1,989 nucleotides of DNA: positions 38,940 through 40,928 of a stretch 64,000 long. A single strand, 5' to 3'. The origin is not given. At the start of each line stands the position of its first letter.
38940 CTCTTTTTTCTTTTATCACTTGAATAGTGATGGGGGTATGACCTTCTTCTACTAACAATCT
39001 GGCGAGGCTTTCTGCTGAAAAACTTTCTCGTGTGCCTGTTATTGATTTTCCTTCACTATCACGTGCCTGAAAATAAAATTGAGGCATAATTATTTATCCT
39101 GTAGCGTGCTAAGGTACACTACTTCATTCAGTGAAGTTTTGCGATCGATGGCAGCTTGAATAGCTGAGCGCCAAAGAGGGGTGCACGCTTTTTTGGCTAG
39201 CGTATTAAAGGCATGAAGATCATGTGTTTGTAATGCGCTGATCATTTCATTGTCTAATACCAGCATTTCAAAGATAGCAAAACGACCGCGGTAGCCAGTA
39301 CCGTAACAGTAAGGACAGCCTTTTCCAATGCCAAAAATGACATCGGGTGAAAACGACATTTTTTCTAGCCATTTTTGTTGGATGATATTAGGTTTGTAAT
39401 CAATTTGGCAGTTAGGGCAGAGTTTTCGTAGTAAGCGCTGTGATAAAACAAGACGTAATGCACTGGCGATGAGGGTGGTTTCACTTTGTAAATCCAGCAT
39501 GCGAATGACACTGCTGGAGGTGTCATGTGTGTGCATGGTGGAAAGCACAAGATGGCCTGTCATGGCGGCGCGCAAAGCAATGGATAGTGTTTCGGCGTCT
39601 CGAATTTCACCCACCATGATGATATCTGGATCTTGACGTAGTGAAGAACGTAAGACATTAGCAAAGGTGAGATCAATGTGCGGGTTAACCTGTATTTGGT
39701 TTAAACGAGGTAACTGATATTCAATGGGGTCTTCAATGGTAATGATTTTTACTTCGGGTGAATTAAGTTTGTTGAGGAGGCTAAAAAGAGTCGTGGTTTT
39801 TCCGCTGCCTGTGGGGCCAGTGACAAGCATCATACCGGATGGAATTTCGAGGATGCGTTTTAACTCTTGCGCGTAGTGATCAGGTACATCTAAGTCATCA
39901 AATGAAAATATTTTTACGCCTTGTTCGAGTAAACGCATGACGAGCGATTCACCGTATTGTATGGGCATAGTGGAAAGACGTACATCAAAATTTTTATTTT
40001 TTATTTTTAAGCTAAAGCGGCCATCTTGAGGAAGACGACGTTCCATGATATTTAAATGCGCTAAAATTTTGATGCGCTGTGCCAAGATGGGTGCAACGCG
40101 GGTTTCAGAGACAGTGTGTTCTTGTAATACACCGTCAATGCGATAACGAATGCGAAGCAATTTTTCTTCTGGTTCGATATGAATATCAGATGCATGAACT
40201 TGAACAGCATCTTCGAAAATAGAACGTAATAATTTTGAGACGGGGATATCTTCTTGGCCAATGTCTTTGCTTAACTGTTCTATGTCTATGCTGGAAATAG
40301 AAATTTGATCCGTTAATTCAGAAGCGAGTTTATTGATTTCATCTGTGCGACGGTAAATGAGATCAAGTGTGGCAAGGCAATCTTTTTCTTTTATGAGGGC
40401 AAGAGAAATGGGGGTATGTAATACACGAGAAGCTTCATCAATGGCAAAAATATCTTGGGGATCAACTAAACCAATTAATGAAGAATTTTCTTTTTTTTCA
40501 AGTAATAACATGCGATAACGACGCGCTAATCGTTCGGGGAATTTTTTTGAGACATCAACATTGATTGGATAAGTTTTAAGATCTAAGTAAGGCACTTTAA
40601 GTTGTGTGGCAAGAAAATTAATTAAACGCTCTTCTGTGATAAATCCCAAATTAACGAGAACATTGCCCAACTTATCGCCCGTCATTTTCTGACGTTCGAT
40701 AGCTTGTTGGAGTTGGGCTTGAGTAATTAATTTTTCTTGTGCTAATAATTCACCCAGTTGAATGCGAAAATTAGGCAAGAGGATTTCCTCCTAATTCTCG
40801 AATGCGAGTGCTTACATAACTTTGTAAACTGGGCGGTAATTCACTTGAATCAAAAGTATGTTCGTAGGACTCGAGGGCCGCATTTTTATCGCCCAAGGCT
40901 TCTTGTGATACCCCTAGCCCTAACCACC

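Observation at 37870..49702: Complete MSHA-type type IVa pilus locus in an otherwise Coxiellaceae/Legionellales-like genome, abutting mraY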

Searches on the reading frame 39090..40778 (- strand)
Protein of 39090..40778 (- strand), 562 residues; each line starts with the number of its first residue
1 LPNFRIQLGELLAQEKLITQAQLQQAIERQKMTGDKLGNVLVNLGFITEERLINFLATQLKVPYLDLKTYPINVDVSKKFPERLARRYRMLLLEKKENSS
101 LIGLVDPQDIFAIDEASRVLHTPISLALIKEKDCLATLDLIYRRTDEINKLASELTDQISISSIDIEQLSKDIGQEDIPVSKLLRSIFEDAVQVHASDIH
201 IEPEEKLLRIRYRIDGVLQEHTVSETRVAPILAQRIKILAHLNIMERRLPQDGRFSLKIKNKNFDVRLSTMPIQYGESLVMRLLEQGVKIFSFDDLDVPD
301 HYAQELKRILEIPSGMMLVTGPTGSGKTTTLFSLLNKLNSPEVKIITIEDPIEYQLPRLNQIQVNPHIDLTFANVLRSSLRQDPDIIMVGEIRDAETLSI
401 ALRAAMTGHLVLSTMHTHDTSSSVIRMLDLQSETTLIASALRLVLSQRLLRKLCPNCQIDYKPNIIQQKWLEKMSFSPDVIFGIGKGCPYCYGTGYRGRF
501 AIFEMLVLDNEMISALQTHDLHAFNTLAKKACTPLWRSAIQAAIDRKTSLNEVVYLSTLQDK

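Call 3: search_protein_families(library=pfam, proteins=[window:39090-40778:-], max_evalue=0.01)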
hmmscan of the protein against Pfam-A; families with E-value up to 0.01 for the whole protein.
window:39090-40778:- (562 aa): 13 families
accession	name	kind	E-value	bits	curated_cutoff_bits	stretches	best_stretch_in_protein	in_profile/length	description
PF00437.27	T2SSE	-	1.4e-124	416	24.9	1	176-553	4-368/370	Type II/IV secretion system protein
PF05157.20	MshEN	-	1e-12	48.3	23.1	1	61-146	2-88/90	MshEN domain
PF13401.12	AAA_22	-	2.8e-05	24.9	27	1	315-348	6-41/130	AAA domain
PF13173.12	AAA_14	-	0.00054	20.4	27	1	316-406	4-85/129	AAA domain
PF03266.21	NTPase_1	-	0.00055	20.3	23.9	0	317-345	2-30/168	NTPase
PF25199.1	nSTAND_NTPase5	-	0.00057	20.2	34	1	316-362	43-90/145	Novel STAND NTPase 5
PF20720.3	nSTAND3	-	0.00083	19.5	27.2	1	306-352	10-55/155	Novel STAND NTPase 3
PF13191.12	AAA_16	-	0.0011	19.9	32.6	1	314-345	24-55/167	AAA ATPase domain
PF01935.23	DUF87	-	0.0055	17.3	23.2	0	317-347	26-57/220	Helicase HerA, central domain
PF13086.12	AAA_11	-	0.0059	16.8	27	0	308-340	12-43/257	AAA domain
PF13555.12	AAA_29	-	0.0068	16.6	27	0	313-331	20-39/61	P-loop containing region of AAA domain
PF12775.13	AAA_7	-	0.0075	16.3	25.8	0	317-348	36-67/181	P-loop containing dynein motor region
PF13604.12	AAA_30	-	0.0084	16.3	27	0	306-337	10-41/191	AAA domain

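Call 5: search_protein_families(library=ncbifam, proteins=[window:39090-40778:-], max_evalue=0.01)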
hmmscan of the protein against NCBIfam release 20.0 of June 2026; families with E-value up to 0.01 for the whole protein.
window:39090-40778:- (562 aa): 28 families (the best 25 are shown)
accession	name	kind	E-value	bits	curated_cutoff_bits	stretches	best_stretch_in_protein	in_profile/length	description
TIGR02538.1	type_IV_pilB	equivalog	9.2e-148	493.3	675.65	1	8-554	2-559/564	type IV-A pilus assembly ATPase PilB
TIGR02533.1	type_II_gspE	equivalog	2.5e-143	478.2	630.25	1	79-554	3-483/486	type II secretion system ATPase GspE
NF007755.0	PRK10436.1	equivalog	1.1e-120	403.4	617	1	124-556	31-458/465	type II secretion system protein GspE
NF053534.1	T4PilAsmATPsTfpB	equivalog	1.3e-113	380.4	850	1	38-554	54-579/584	type IV pilus assembly ATPase TfpB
NF041000.1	ATPase_ComGA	equivalog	5.5e-77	258.4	300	1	186-451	2-266/267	competence type IV pilus ATPase ComGA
TIGR01420.1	pilT_fam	subfamily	5.9e-55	186.9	319.1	1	184-452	2-270/343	PilT/PilU family type 4a pilus ATPase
TIGR02525.1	plasmid_TraJ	equivalog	2.4e-28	99.1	368.3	1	310-451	145-299/372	plasmid transfer ATPase TraJ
TIGR02524.1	dot_icm_DotB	equivalog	7.7e-22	78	463.3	1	312-449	132-284/358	Dot/Icm type IV secretion system ATPase DotB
NF058587.1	archaellum_moto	equivalog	9.5e-20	70.8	550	1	317-427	278-393/527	archaellum flagellar ATPase motor FlaI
NF053729.1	c-di-GMP_motif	domain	2.2e-19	69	38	1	7-59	1-53/53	cyclic di-GMP-binding domain-containing protein, MshE-related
TIGR02782.1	TrbB_P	equivalog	3.4e-19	69.3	304.55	1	317-436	139-267/303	P-type conjugative transfer ATPase TrbB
TIGR02788.1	VirB11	equivalog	1.9e-16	60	249.95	1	317-434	147-269/308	P-type DNA transfer ATPase VirB11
NF010469.0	PRK13894.1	subfamily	2.6e-16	59.9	508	1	317-432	152-269/320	conjugal transfer ATPase TrbB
NF012033.0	PRK15489.1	equivalog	2.5e-15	55.7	537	1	4-166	489-651/703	glycosyl transferase family protein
NF008411.1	PRK11234.1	equivalog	5.6e-15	54.8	1170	1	7-183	483-660/723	cyclic di-3',5'-guanylate-activated glycosyltransferase NfrB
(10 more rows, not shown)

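Call 12: find_related_loci(query=window:39090-40778:-, collection=genome_contigs, flank=10000)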
Query window:39090-40778:- (562 aa) in genome_contigs; peptide patterns used: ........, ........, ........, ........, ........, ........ (x = any residue, [..] = any of these).
600 stretches matched a pattern (row limit reached: there are more); 584 encode a relative of the query (tblastn E <= 1e-3); the best 80 are kept; 80 distinct loci.
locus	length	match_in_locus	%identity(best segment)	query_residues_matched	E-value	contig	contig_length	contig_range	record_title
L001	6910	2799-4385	42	7-544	2e-132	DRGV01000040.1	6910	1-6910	MAG TPA_asm: bacterium isolate HyVt-354 HyVt-354_k145_379394, whole genome shotgun sequence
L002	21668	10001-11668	39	1-560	7e-130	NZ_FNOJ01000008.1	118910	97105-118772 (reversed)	Alicyclobacillus hesperidum strain DSM 12489, whole genome shotgun sequence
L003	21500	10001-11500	41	5-512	3e-129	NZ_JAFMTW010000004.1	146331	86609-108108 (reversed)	Alicyclobacillus suci strain VF-FSL-W10-0049 NODE_4_length_146331_cov_57.152997, whole genome shotgun sequence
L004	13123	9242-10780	41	7-512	4e-129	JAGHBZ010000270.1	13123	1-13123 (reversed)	MAG: Candidatus Sumerlaeota bacterium isolate AUK269 PB_MBMC_223_c_000000000317, whole genome shotgun sequence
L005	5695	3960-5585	40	6-546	5e-126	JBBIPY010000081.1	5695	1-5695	MAG: Candidatus Omnitrophota bacterium isolate RSS170216_bin_313 NODE_11544_length_5695_cov_6.902660, whole genome shotg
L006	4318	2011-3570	41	4-510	5e-127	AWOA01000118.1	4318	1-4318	Candidatus Calescibacterium nevadense OTU 1 strain JGI OTU-1 EM19COM1_contig_132_0.118, whole genome shotgun sequence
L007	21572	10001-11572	40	7-530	9e-124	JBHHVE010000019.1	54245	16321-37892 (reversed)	MAG: Leptospirillia bacterium isolate S.4.sp3_bin.30 NODE_118_length_54245_cov_7.663960, whole genome shotgun sequence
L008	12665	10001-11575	41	1-512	4e-123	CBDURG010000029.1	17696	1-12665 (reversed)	MAG TPA_asm: uncultured bacterium isolate SRR21487744_concoct_83 genome assembly, contig: ERZ25748493.859, whole genome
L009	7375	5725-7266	41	8-512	1e-122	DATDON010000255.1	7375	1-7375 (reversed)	MAG TPA_asm: Candidatus Manganitrophaceae bacterium isolate SMAG_U7895 k141_3544552, whole genome shotgun sequence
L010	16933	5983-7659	40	8-561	5e-122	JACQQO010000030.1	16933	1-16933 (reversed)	MAG: Candidatus Omnitrophota bacterium isolate NC_groundwater_1335_Ag_S-0.2um_46_49 S_p2_S4_coassembly_k141_999775, whol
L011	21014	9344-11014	38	8-557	3e-121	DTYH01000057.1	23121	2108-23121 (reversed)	MAG TPA_asm: Desulfobacterales bacterium isolate UWMA-0216 k99_1418316, whole genome shotgun sequence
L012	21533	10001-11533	42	7-519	2e-121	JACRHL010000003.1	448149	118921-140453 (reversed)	MAG: Nitrospirae bacterium isolate NC_groundwater_1776_Pr3_B-0.1um_70_102 SR-2_scaffold_141_295646, whole genome shotgun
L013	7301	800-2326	42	5-512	2e-121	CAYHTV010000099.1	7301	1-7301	MAG TPA_asm: uncultured Planctomycetales bacterium isolate ERP119705_co15_632 genome assembly, contig: NODE_12745_length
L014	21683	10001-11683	39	6-558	4e-121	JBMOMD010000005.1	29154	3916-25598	MAG: Nitrospirota bacterium isolate Betzabe_MAG041 MAG041_5, whole genome shotgun sequence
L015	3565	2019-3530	40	10-509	1e-123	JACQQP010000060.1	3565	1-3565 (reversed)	MAG: Candidatus Omnitrophota bacterium isolate NC_groundwater_1336_Ag_S-0.2um_47_36 S_p2_S4_coassembly_k141_1481416, who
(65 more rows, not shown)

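Call 13: find_homologous_proteins(query=window:39090-40778:-, max_evalue=1e-30)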
Query window:39090-40778:- (562 aa): 8000 proteins with E <= 1e-30 among 8000 candidates; the best 120 are listed.
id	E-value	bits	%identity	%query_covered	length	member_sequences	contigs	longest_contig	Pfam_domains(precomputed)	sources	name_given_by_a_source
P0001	0.0e+0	1164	100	94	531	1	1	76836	PF05157.21,PF00437.27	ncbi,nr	ncbi:MAG: type II/IV secretion system protein [Gammaproteobacteria bacterium]|nr:type II/IV secretio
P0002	2.5e-244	830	66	99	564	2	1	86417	PF05157.21,PF00437.27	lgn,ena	-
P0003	1.4e-238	811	67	97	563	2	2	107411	PF05157.21,PF00437.27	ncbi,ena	-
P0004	5.4e-229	779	62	99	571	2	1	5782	PF13173.13,PF05157.21,PF00437.27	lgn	-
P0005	1.3e-187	643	53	98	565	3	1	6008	PF05157.21,PF00437.27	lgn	-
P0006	7.1e-185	634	52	98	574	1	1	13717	PF05157.21,PF00437.27,PF13401.13,PF25199.2,PF13191.13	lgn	-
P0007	6.4e-184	631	52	98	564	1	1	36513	PF05157.21,PF00437.27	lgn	-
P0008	2.2e-183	629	52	98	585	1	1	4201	PF05157.21,PF00437.27,PF25199.2,PF13191.13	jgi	-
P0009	3.9e-183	628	53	98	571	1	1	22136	PF05157.21,PF03266.22,PF00437.27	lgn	-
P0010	1.1e-182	627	50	99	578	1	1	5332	PF05157.21,PF00437.27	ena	-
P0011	1.2e-182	626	51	98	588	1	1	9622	PF05157.21,PF00437.27,PF25199.2,PF13191.13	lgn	-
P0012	1.3e-182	626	51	99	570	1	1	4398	PF05157.21,PF00437.27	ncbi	-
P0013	1.6e-182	626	51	98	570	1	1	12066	PF05157.21,PF00437.27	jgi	jgi:MSHA biogenesis protein MshE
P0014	1.7e-182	626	52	98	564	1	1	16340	PF05157.21,PF00437.27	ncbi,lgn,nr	ncbi:MAG: Flp pilus assembly complex ATPase component TadA [Gammaproteobacteria bacterium]|nr:Flp pi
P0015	3.9e-182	625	51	99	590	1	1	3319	PF05157.21,PF00437.27,PF25199.2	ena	-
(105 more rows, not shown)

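Call 14: find_encoding_contigs(protein=P0001, flank=10000, max_places=3)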
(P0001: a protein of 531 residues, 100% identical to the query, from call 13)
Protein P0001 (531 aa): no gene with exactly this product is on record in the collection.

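Call 15: find_encoding_contigs(protein=P0003, flank=10000, max_places=3)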
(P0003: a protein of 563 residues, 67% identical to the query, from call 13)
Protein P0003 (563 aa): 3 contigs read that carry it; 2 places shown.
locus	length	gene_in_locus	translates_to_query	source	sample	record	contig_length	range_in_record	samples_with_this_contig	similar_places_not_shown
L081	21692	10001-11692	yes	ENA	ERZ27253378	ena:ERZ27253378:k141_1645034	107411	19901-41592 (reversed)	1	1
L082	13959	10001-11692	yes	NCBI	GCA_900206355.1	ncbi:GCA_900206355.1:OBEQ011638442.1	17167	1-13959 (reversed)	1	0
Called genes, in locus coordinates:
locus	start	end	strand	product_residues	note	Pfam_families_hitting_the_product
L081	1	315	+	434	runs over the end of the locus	PF03721:UDPG_MGDP_dh_N, PF00984:UDPG_MGDP_dh, PF03720:UDPG_MGDP_dh_C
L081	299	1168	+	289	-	PF00106:adh_short, PF08659:KR, PF23441:SDR, PF13561:adh_short_C2, PF08643:DUF1776 (weak)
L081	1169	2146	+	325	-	PF01408:GFO_IDH_MocA, PF03447:NAD_binding_3 (weak), PF08635:ox_reductase_C (faint), PF02894:GFO_IDH_MocA_C, PF22725:GFO_IDH_MocA_C3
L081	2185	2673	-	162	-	-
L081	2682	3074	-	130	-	PF07963:N_methyl (weak)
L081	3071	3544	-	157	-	PF07963:N_methyl (weak)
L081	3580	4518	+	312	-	-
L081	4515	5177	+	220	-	-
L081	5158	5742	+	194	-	-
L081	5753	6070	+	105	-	-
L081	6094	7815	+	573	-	PF07655:Secretin_N_2, PF00263:Secretin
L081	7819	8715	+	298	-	PF13191:AAA_16, PF13401:AAA_22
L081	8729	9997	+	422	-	PF07719:TPR_2 (faint), PF13174:TPR_6 (faint), PF13432:TPR_16 (faint), PF14559:TPR_19 (weak), PF24575:TPR_Slam (faint), PF13428:TPR_14 (weak)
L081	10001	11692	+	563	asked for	PF05157:MshEN, PF00437:T2SSE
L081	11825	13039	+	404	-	PF28597:T2SSF_N, PF00482:T2SSF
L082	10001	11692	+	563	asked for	PF05157:MshEN, PF00437:T2SSE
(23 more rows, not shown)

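Call 16: find_encoding_contigs(protein=P0002, flank=10000, max_places=3)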
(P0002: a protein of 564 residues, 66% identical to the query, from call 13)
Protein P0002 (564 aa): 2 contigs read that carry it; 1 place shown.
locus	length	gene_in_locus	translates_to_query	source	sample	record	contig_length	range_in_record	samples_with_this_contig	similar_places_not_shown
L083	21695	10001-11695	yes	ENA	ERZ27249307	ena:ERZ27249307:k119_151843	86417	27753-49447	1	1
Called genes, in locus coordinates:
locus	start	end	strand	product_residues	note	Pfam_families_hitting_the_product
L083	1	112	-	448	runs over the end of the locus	PF02558:ApbA (weak), PF03721:UDPG_MGDP_dh_N, PF00984:UDPG_MGDP_dh, PF03720:UDPG_MGDP_dh_C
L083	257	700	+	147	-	-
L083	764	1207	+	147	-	PF07963:N_methyl (weak)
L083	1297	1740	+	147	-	-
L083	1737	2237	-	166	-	-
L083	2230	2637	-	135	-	PF07963:N_methyl (weak)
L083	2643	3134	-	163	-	-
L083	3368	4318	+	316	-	-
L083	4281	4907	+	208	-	-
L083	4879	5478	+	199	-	-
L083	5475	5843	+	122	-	-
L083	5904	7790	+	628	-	-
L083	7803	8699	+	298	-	PF13191:AAA_16, PF13401:AAA_22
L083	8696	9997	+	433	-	PF14559:TPR_19 (faint), PF13428:TPR_14 (faint), PF00515:TPR_1 (faint), PF13176:TPR_7 (faint), PF13432:TPR_16 (weak)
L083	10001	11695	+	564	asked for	PF05157:MshEN, PF00437:T2SSE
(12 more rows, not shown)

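Call 17: find_encoding_contigs(protein=P0007, flank=10000, max_places=2)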
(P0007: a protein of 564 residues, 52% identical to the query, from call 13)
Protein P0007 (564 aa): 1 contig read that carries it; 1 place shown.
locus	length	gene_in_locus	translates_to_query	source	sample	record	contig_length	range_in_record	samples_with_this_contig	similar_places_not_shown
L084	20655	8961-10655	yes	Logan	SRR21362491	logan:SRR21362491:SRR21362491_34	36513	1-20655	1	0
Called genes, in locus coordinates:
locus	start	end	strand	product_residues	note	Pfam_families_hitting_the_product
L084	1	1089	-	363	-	?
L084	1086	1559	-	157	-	PF07963:N_methyl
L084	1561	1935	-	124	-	PF07963:N_methyl (weak)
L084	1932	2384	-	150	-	PF07963:N_methyl (faint), PF12019:GspH (weak)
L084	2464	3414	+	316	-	-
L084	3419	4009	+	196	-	PF05137:PilN (weak)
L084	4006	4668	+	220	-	-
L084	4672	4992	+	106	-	-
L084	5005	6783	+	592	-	PF07660:STN (faint), PF07655:Secretin_N_2, PF00263:Secretin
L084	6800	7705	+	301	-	PF13191:AAA_16, PF13401:AAA_22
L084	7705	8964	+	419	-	PF07719:TPR_2 (faint), PF13429:TPR_15 (weak), PF00515:TPR_1 (faint), PF13174:TPR_6 (faint), PF13176:TPR_7 (faint), PF13181:TPR_8 (faint), PF13428:TPR_14 (faint), PF13432:TPR_16 (faint), +1 more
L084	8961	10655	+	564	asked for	PF05157:MshEN, PF00437:T2SSE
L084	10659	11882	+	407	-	PF28597:T2SSF_N (weak), PF00482:T2SSF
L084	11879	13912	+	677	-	-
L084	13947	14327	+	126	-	-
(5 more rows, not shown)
